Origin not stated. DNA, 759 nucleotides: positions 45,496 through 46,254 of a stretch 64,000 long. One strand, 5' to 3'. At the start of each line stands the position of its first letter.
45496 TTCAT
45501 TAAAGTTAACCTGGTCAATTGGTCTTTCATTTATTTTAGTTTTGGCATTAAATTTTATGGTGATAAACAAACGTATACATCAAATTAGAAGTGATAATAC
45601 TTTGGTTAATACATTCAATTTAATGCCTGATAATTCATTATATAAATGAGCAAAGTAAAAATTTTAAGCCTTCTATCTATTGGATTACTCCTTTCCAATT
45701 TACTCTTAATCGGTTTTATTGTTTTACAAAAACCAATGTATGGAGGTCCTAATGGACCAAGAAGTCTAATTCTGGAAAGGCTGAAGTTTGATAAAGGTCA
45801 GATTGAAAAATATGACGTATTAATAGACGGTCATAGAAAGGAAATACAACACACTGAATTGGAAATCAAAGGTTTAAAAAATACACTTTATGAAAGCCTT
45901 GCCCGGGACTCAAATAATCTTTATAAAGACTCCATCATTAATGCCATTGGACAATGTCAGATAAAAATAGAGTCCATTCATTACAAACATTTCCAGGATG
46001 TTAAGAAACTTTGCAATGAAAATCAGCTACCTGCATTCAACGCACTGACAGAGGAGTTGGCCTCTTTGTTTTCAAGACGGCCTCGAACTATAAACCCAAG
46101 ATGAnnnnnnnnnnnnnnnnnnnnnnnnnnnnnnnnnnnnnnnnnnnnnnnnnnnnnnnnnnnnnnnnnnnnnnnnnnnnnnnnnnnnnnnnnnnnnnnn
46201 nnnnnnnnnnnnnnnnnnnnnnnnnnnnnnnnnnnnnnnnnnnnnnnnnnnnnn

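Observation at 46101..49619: MbnP/MbnH-like pair plus a T9SS-exported multicopper oxidase downstream of ECF module 1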

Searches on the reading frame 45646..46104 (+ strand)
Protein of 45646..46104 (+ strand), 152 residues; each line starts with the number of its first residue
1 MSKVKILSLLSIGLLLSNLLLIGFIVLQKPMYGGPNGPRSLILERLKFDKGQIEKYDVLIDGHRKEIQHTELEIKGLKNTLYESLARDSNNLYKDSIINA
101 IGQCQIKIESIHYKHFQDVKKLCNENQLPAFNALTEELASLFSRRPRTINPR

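Call 3: search_protein_families(library=pfam, proteins=[window:45646-46104:+], max_evalue=0.01)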
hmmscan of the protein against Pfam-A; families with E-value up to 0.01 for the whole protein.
window:45646-46104:+ (152 aa): 0 families

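Call 4: search_protein_families(library=ncbifam, proteins=[window:45646-46104:+], max_evalue=0.01)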
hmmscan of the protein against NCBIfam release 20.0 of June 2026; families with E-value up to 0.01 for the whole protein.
window:45646-46104:+ (152 aa): 0 families

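Call 55: search_protein_families(library=pfam, proteins=[window:45646-46104:+], max_evalue=5)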
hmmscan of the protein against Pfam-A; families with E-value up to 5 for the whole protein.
window:45646-46104:+ (152 aa): 0 families
